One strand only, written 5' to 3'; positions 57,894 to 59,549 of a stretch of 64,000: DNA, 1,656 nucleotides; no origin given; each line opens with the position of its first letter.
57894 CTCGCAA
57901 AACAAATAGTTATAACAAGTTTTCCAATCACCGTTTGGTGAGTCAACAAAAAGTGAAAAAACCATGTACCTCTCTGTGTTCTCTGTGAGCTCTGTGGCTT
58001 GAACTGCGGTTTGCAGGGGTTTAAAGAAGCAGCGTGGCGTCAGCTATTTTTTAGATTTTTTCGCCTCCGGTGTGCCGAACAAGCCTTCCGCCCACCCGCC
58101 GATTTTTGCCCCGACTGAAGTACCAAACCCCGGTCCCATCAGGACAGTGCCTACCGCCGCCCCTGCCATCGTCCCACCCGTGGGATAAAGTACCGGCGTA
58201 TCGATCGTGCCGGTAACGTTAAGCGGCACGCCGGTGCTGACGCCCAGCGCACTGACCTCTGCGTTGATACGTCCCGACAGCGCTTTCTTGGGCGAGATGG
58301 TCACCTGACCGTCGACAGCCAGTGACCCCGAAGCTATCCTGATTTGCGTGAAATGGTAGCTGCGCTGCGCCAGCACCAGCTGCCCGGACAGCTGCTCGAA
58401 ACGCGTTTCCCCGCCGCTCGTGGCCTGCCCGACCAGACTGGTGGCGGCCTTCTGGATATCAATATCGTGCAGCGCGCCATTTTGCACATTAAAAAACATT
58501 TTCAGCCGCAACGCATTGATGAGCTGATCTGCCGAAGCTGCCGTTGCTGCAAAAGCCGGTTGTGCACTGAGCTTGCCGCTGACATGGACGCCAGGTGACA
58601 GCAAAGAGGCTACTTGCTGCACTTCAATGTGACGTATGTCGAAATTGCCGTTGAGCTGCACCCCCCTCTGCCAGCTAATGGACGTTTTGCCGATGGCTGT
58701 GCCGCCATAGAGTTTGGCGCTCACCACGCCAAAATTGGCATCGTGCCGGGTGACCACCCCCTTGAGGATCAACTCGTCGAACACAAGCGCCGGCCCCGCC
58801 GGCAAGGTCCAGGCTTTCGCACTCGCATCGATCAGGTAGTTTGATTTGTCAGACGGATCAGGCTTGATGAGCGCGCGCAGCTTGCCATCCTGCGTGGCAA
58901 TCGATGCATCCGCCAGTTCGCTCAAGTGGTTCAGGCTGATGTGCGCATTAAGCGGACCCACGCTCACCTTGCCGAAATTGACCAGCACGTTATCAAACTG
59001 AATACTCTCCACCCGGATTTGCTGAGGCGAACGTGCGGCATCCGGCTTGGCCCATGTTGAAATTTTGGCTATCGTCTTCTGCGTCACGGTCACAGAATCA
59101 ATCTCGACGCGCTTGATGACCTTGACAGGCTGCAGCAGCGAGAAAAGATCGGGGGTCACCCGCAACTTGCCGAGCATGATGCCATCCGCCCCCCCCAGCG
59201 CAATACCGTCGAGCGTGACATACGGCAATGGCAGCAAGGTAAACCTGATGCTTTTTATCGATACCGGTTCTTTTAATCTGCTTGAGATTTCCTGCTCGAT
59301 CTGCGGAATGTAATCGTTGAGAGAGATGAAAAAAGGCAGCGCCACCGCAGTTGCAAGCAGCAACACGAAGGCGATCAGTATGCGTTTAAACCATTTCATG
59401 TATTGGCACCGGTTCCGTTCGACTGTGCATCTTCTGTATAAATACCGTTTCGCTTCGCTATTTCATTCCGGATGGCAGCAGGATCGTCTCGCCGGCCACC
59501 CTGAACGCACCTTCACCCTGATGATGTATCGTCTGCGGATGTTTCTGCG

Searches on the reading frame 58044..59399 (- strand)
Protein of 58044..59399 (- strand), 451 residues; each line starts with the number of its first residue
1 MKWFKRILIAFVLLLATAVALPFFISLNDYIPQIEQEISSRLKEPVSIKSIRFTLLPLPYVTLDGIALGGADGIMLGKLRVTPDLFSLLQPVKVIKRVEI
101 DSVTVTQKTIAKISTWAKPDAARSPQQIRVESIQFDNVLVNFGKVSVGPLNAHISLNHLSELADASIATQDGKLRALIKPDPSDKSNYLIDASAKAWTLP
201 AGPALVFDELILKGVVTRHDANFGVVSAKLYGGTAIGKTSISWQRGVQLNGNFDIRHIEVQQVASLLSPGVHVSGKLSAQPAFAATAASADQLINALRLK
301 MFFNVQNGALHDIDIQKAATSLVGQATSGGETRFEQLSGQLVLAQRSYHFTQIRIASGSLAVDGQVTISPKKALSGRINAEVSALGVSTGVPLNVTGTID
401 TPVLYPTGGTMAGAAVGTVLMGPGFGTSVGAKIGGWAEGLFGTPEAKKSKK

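Call 89: search_protein_families(library=pfam, proteins=[window:58044-59399:-], max_evalue=0.001)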
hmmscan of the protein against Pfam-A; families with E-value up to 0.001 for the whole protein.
window:58044-59399:- (451 aa): 3 families
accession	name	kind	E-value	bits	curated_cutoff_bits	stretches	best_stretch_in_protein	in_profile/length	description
PF05170.20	AsmA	-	2e-11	43.9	29.8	2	7-106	11-116/607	AsmA family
PF13116.12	YhdP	-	2.8e-06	26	46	1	6-127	9-144/1224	YhdP protein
PF05359.17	DUF748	-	3.9e-05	22.3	50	1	2-106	12-118/1037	Domain of Unknown Function (DUF748)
